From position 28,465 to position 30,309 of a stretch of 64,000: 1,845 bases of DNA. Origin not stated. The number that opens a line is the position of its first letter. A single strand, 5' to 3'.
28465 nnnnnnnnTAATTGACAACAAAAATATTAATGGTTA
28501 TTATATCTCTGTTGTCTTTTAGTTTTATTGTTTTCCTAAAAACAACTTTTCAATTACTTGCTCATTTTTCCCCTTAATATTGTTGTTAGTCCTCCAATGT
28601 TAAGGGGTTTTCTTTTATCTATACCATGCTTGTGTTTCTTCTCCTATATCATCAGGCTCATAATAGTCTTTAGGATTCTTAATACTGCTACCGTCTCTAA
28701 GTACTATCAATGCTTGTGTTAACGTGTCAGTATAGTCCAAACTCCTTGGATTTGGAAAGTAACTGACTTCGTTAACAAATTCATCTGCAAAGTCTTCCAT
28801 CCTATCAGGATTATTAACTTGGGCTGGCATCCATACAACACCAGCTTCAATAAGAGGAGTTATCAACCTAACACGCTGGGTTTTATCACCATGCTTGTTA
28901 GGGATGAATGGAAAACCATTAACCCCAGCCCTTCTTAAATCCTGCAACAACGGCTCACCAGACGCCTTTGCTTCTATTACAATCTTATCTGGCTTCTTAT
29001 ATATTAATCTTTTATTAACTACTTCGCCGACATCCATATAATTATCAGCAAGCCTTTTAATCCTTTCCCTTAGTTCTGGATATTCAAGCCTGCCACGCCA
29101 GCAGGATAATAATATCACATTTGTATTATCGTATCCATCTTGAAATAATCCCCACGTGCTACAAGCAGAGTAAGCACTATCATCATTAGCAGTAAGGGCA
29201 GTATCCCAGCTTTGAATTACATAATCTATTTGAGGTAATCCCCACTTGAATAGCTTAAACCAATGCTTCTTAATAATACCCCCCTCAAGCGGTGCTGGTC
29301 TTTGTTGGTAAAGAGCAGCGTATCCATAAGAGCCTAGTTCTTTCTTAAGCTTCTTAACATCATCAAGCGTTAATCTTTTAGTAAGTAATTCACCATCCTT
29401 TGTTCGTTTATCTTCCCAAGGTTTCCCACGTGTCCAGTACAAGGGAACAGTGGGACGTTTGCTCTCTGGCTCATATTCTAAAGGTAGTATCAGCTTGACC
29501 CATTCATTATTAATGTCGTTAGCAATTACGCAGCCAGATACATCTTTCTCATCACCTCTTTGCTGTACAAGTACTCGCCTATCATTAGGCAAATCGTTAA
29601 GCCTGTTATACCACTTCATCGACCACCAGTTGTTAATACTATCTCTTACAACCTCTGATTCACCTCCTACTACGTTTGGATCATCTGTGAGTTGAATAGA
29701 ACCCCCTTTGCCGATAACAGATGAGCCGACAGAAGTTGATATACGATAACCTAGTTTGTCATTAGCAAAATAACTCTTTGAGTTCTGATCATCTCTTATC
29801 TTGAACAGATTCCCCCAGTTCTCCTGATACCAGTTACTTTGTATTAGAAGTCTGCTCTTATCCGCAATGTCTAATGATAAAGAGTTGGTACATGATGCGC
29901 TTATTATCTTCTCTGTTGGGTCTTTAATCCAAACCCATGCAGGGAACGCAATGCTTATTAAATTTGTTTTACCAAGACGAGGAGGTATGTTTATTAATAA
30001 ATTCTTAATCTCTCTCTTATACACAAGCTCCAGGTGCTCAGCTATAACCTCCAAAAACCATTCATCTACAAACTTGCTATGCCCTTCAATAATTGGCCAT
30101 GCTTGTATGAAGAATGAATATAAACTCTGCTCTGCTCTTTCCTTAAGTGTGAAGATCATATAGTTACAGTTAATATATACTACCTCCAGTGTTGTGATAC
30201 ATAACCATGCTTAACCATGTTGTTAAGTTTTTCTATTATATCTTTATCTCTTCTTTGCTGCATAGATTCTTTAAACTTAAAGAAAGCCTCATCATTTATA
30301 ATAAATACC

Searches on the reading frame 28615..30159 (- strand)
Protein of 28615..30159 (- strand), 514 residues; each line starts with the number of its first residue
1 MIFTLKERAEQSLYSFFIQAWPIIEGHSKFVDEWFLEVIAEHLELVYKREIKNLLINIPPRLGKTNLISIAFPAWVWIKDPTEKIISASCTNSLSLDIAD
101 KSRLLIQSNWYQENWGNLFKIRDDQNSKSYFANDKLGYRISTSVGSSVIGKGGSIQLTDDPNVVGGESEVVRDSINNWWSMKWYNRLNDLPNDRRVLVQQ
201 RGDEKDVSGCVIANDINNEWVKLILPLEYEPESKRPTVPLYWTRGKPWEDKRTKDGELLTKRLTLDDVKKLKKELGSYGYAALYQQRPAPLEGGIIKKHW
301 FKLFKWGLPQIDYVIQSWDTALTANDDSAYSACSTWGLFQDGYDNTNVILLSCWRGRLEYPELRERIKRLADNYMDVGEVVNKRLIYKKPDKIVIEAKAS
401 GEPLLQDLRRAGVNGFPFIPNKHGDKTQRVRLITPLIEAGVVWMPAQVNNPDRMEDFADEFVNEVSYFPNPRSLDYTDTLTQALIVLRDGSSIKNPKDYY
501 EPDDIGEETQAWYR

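Call 10: search_protein_families(library=phrogs, proteins=[window:28615-30159:-], max_evalue=0.01)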
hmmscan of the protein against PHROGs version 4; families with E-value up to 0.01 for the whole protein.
window:28615-30159:- (514 aa): 4 families
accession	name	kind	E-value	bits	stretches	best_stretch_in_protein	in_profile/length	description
phrog_38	-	head and packaging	5.1e-67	228.1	1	7-497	267-713/760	terminase large subunit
phrog_4758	-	head and packaging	8.2e-38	131.1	1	5-227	12-235/243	terminase large subunit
phrog_5573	-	head and packaging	2.5e-30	106.7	1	254-491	22-238/250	terminase large subunit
phrog_30251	-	head and packaging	0.00052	19.3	1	35-210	39-220/799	terminase large subunit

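Call 12: search_dna_similar(query=window:28615-30159:-, collection=phages, mode=protein, max_rows=20)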
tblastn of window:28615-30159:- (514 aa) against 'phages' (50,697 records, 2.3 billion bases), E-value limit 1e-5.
Records with a match: 1335; places in all: 1337; records where one place covers at least 80% of the query: 699.
Best place of each record, by identity: <60% 1335.
By first word of the organism name: Klebsiella 438; Escherichia 252; Microbacterium 83; Gordonia 73; Acinetobacter 51; Bacteriophage 41; Helicobacter 40; Salmonella 25; Erwinia 22; Campylobacter 20; and 67 more.
By host as written in the record: Klebsiella pneumoniae 193; - 135; Escherichia coli 66; Gordonia terrae 3612 66; Escherichia coli DSM 12242 43; Escherichia coli K-12 MG1655 33; Helicobacter pylori 30; Microbacterium foliorum NRRL B-24224 27; and 328 more.
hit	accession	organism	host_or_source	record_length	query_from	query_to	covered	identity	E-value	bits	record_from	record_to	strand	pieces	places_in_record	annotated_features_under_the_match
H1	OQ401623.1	Roseobacter phage CRP-901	Roseobacter sp. FZCC0083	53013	7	504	97%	38.9%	7e-88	301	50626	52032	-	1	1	terminase large subunit | terminase small subunit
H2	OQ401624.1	Roseobacter phage CRP-902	Roseobacter sp. FZCC0083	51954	7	504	97%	38.0%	3e-84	290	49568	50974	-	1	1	terminase large subunit | terminase small subunit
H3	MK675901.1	Shewanella phage S0112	Shewanella indica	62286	6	510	98%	30.7%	5e-44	172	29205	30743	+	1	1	terminase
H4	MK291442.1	Paracoccus phage vB_PkoS_Pkon1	Paracoccus kondratievae NCIMB 13773T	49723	6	490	94%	31.8%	3e-51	194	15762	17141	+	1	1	terminase large subunit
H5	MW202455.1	Caudoviricetes sp.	Manatee Spring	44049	7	489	94%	31.0%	9e-49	186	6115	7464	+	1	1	large terminase | terminase small subunit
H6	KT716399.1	Pseudomonas phage POR1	Pseudomonas oryzihabitans J81P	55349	6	468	90%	32.3%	2e-48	186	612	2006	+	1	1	putative large terminase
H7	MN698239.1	Pelagibacter phage HTVC023P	Candidatus Pelagibacter sp. HTCC1062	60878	11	498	95%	30.5%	9e-53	198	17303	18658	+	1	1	terminase large subunit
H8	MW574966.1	phage 023Pt_psg01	unknown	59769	7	513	99%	29.3%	2e-52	197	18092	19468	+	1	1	terminase large subunit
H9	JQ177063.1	Aeromonas phage vB_AsaM-56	Aeromonas salmonicida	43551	6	484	93%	30.5%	6e-44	172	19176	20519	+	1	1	putative TerL large-subunit terminase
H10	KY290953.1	Aeromonas phage 51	Aeromonas salmonicida HER1108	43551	6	484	93%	30.5%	6e-44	172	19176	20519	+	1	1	terminase large subunit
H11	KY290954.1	Aeromonas phage 56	Aeromonas salmonicida HER1084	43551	6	484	93%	30.5%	6e-44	172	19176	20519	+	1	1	terminase large subunit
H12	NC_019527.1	Aeromonas phage vB_AsaM-56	Aeromonas salmonicida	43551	6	484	93%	30.5%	6e-44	172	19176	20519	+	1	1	terminase large subunit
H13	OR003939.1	Phage DSL-LC04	Gammaproteobacteria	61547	6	499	96%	29.4%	1e-49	189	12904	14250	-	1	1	terminase large subunit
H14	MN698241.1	Pelagibacter phage HTVC027P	Candidatus Pelagibacter sp. HTCC1062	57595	10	513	98%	28.7%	3e-51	194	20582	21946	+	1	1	terminase large subunit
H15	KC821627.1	Cellulophaga phage phi18:2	Cellulophaga baltica #18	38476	7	484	93%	29.7%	4e-35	146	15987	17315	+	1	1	phage terminase large subunit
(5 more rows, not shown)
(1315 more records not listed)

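Call 13: find_related_loci(query=window:28615-30159:-, collection=viral_contigs, flank=10000)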
Query window:28615-30159:- (514 aa) in viral_contigs; peptide patterns used: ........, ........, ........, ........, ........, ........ (x = any residue, [..] = any of these).
10 stretches matched a pattern; 9 encode a relative of the query (tblastn E <= 1e-3); 8 distinct loci.
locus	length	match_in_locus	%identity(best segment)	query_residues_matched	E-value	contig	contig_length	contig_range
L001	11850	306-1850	94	1-513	0e+0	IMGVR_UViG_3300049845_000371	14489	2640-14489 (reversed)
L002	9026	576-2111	85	3-513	0e+0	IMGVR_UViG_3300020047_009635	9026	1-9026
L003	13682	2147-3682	85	3-513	0e+0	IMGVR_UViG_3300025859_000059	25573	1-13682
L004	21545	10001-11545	92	1-513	0e+0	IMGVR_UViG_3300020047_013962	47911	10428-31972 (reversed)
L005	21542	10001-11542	81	3-513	0e+0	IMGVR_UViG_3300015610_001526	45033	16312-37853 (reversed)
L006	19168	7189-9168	86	1-514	0e+0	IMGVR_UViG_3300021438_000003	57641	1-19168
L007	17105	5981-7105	86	119-514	0e+0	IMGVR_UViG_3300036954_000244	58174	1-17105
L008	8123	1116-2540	31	6-485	2e-64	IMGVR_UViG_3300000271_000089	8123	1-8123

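Call 23: find_related_loci(query=window:28615-30159:-, collection=metagenome_contigs, flank=10000)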
Query window:28615-30159:- (514 aa) in metagenome_contigs; peptide patterns used: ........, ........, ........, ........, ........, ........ (x = any residue, [..] = any of these).
34 stretches matched a pattern; 5 encode a relative of the query (tblastn E <= 1e-3); 5 distinct loci.
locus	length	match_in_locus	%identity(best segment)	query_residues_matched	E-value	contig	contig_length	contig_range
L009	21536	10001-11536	94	2-513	0e+0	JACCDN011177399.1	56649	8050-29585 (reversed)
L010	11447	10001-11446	93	1-481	0e+0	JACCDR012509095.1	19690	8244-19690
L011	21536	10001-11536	85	3-513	0e+0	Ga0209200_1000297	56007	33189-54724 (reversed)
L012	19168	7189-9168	86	1-514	0e+0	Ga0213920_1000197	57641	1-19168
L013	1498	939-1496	87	3-188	8e-113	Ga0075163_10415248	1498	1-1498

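Call 24: find_related_loci(query=window:28615-30159:-, collection=genome_contigs, flank=10000)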
Query window:28615-30159:- (514 aa) in genome_contigs; peptide patterns used: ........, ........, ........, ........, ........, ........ (x = any residue, [..] = any of these).
18 stretches matched a pattern, but none encodes a relative of the query by tblastn (E <= 1e-3).

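Call 43: find_homologous_proteins(query=window:28615-30159:-, max_evalue=1e-100)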
Query window:28615-30159:- (514 aa): 461 proteins with E <= 1e-100 among 8000 candidates; the best 120 are listed.
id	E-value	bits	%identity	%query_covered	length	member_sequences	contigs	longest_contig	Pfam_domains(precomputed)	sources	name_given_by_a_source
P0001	0.0e+0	1120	94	100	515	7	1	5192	PF17289.9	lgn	-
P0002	0.0e+0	1093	91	100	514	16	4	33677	PF17289.9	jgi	jgi:predicted phage terminase large subunit-like protein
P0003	0.0e+0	1081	89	100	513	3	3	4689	PF17289.9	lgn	-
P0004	9.8e-297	1003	84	99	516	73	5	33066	-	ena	-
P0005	3.4e-296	1001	82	100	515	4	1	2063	-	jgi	jgi:predicted phage terminase large subunit-like protein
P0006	4.2e-287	971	84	87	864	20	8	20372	PF14528.12,PF14890.12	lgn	-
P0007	3.4e-244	830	69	99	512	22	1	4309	PF17289.9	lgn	-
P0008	2.8e-230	784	65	100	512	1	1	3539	-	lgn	-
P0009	2.9e-221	754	61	75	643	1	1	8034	PF07591.16,PF17289.9,PF14890.12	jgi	jgi:predicted phage terminase large subunit-like protein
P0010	9.4e-215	733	66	97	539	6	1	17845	-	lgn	-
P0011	1.0e-214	733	64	97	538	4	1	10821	-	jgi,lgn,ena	-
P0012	1.7e-214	732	64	97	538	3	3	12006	-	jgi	jgi:hypothetical protein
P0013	1.7e-214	732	69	93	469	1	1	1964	PF17289.9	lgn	-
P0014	2.1e-214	731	64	97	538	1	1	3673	-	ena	-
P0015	2.2e-214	731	64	97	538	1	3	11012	-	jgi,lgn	jgi:hypothetical protein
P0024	2.9e-208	711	62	98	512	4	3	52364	-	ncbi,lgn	-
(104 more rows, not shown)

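Call 44: find_encoding_contigs(protein=P0002, flank=10000, max_places=4)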
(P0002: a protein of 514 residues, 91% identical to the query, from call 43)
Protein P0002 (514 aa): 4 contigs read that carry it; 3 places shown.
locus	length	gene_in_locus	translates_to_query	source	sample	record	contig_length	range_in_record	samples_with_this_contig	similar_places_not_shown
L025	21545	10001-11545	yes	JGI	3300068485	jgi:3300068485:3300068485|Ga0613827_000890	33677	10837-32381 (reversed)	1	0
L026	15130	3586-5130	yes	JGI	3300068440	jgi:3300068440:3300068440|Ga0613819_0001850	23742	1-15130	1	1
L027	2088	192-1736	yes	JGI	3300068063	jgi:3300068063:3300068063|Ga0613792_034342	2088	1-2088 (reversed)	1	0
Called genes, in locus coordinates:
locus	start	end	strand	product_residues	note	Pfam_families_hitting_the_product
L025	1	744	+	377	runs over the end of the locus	PF12323:HTH_OrfB_IS605, PF01385:OrfB_IS605, PF07282:Cas12f1-like_TNB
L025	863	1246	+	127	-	-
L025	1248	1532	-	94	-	PF07798:CCDC90-like (faint)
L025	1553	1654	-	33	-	-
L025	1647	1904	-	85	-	PF05016:ParE_toxin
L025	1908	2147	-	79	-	-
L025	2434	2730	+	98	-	-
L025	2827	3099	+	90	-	-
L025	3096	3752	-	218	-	-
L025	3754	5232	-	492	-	PF00474:SSF (weak)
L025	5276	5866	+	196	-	-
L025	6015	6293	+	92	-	-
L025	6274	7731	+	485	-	-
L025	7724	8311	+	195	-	-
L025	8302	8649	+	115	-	-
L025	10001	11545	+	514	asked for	PF17289:Terminase_6C (weak)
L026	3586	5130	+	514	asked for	PF17289:Terminase_6C (weak)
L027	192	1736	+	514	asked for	PF17289:Terminase_6C (weak)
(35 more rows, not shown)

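Call 45: find_encoding_contigs(protein=P0004, flank=10000, max_places=5)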
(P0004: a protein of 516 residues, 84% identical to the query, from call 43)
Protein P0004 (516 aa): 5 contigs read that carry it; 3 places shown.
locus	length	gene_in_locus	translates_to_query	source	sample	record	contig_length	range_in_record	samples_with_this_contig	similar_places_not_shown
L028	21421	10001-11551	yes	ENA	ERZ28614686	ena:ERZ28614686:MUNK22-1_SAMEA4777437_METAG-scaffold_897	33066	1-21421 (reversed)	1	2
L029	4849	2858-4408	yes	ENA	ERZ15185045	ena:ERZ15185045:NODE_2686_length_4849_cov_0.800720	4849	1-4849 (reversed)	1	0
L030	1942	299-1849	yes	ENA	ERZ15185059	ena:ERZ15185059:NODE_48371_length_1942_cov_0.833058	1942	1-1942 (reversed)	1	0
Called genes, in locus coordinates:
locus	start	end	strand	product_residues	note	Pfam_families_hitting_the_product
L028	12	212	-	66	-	-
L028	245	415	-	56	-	-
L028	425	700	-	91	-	-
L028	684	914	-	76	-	-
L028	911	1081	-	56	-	-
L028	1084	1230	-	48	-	-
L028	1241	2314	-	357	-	PF09511:RNA_lig_T4_1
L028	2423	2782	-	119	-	PF13560:HTH_31 (weak), PF01381:HTH_3, PF12844:HTH_19, PF13443:HTH_26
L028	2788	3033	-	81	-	-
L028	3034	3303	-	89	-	-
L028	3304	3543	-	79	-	-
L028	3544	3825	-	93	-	-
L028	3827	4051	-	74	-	-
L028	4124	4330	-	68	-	-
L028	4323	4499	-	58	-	-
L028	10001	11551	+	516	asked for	-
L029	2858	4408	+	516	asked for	-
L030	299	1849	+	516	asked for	-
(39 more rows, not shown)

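Call 46: find_encoding_contigs(protein=P0006, flank=10000, max_places=6)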
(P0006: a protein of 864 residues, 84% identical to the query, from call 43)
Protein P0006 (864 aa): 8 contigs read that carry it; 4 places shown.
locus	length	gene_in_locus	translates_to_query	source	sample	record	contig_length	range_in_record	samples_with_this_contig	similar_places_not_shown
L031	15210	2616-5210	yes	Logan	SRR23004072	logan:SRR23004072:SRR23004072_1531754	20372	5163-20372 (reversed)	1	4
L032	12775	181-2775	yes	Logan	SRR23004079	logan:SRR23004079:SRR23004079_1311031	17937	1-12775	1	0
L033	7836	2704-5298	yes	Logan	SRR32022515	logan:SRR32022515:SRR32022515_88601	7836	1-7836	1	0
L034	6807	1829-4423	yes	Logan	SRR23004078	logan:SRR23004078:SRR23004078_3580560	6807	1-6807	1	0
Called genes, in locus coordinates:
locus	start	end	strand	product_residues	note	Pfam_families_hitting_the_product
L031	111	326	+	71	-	-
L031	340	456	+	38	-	-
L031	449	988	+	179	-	-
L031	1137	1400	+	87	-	-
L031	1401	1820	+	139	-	-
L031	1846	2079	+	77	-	-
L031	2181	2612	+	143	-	-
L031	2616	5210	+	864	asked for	PF14890:Intein_splicing, PF14528:LAGLIDADG_3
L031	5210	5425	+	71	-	-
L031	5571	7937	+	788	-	-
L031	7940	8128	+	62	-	-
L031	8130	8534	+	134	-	-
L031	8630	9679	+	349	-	-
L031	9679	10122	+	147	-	-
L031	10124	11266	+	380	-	-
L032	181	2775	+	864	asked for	PF14890:Intein_splicing, PF14528:LAGLIDADG_3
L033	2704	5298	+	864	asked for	PF14890:Intein_splicing, PF14528:LAGLIDADG_3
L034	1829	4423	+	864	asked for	PF14890:Intein_splicing, PF14528:LAGLIDADG_3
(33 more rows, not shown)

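Call 49: find_encoding_contigs(protein=P0024, flank=10000, max_places=3)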
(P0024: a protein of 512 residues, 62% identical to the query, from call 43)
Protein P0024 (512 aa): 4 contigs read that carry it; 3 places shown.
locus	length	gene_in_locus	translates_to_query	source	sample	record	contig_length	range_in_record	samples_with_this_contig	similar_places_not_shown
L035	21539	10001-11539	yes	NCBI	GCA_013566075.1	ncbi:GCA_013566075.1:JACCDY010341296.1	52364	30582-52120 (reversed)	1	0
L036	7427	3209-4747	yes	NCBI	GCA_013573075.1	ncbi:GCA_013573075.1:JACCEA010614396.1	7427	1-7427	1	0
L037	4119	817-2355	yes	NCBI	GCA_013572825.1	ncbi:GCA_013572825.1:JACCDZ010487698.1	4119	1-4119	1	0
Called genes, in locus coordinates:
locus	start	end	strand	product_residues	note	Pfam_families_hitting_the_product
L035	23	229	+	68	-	-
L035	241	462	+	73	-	-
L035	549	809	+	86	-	-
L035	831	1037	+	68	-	-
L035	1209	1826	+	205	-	-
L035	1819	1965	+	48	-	-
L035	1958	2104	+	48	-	-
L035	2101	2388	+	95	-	-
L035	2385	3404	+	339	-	-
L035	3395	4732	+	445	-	PF03796:DnaB_C, PF06745:ATPase, PF13481:AAA_25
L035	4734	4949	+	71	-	-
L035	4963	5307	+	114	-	-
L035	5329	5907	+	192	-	-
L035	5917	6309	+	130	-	PF11195:Tad2-like (weak)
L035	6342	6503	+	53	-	-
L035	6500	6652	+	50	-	-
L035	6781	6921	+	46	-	-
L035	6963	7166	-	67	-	-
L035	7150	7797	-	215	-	PF01656:CbiA, PF02374:ArsA_ATPase (faint), PF07015:VirC1 (faint), PF09140:MipZ (faint), PF10609:ParA (weak), PF13614:AAA_31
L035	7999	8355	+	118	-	PF12796:Ank_2, PF00023:Ank (faint), PF13857:Ank_5 (weak), PF13606:Ank_3 (weak), PF13637:Ank_4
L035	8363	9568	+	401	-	PF02195:ParB_N (weak), PF01555:N6_N4_Mtase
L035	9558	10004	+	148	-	-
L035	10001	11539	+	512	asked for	-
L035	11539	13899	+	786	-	-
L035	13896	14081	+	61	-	-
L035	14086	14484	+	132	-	-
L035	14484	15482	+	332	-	-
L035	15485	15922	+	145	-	-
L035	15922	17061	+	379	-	-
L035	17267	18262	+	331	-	-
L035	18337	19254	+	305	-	PF10124:Mu-like_gpT (faint), PF25209:Phage_capsid_4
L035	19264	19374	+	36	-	-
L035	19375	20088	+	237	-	-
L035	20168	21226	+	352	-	-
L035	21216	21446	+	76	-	-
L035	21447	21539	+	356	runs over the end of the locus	PF01734:Patatin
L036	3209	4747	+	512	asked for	-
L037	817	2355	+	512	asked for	-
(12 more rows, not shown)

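Call 50: find_encoding_contigs(protein=P0010, flank=10000, max_places=3)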
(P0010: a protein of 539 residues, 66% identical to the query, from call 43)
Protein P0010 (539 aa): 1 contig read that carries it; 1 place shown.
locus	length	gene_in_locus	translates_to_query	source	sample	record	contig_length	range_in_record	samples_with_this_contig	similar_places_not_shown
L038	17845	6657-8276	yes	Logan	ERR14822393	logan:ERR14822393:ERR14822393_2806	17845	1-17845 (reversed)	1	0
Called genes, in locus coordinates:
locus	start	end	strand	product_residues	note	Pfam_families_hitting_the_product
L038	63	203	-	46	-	-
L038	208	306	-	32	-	-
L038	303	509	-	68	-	-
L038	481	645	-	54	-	-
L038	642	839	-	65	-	-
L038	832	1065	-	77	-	-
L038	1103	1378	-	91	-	-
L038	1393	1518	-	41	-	-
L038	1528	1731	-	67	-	-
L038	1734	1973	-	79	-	-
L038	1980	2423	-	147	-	-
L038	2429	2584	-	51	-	-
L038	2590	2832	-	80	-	-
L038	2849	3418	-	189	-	-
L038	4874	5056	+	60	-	-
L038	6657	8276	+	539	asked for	-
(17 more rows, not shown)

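Call 101: search_dna_similar(query=window:28615-30159:-, collection=phages, mode=protein, max_rows=40, rows=spread)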
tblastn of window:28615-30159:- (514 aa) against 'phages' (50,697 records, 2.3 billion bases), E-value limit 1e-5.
Records with a match: 1335; places in all: 1337; records where one place covers at least 80% of the query: 699.
Best place of each record, by identity: <60% 1335.
By first word of the organism name: Klebsiella 438; Escherichia 252; Microbacterium 83; Gordonia 73; Acinetobacter 51; Bacteriophage 41; Helicobacter 40; Salmonella 25; Erwinia 22; Campylobacter 20; and 67 more.
By host as written in the record: Klebsiella pneumoniae 193; - 135; Escherichia coli 66; Gordonia terrae 3612 66; Escherichia coli DSM 12242 43; Escherichia coli K-12 MG1655 33; Helicobacter pylori 30; Microbacterium foliorum NRRL B-24224 27; and 328 more.
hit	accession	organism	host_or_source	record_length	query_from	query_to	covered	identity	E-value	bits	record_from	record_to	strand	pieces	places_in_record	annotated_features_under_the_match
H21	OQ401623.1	Roseobacter phage CRP-901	Roseobacter sp. FZCC0083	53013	7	504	97%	38.9%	7e-88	301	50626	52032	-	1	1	terminase large subunit | terminase small subunit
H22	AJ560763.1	Haemophilus phage Aaphi23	Actinobacillus actinomycetemcomitans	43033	7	489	94%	28.5%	2e-29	129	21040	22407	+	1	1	terL: putative terminase large subunit TerL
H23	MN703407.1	Microbacterium phage Leaf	Microbacterium paraoxydans NWU1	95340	34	489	89%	27.6%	9e-32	136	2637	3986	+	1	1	5: terminase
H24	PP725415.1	Microbacterium phage Ganandorf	Microbacterium sp.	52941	2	498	97%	25.1%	3e-19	98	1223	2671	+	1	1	3: terminase large subunit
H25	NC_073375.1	Microbacterium phage Jayden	Microbacterium paraoxydans NWU1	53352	27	498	92%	25.6%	2e-24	113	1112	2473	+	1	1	3: terminase large subunit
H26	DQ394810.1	Lactococcus phage phismq86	-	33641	39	487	87%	26.2%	9e-25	114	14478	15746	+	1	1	putative terminase large subunit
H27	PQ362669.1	Arthrobacter phage Kukla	Arthrobacter globiformis B-2979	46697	29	484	89%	25.3%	1e-16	90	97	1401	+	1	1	1: terminase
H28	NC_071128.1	Klebsiella phage vB_KpnM_15-38_KLPPOU148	Klebsiella pneumoniae 15-38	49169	14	445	84%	26.3%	7e-27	121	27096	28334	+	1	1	terminase large subunit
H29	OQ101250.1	Acinetobacter phage Acba_1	Acinetobacter baumannii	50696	4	490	95%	23.2%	9e-21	102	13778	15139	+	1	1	terminase large subunit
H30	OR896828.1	Escherchia phage Tuinin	Escherichia coli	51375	4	468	90%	24.2%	1e-14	83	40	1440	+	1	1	terminase large subunit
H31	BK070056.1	Bacteriophage sp.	Helicobacter canis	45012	9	496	95%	22.8%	4e-16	88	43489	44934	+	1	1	putative phage putative protein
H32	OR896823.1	Escehrichia phage NorthRox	Escherichia coli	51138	4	468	90%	23.8%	8e-14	81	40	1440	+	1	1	terminase large subunit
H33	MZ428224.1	Klebsiella phage vB_KpnS-VAC6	Klebsiella pneumoniae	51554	14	468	89%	24.1%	8e-13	77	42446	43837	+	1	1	terminase large subunit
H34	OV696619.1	Glutamicibacter phage Montesquieu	French washed-rind cheese surface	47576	36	506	92%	23.2%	2e-12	76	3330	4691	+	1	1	Terminase large subunit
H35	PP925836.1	Escherichia phage MagusPhagus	Escherichia coli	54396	1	442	86%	24.5%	2e-10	70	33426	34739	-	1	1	terminase large subunit | terminase small subunit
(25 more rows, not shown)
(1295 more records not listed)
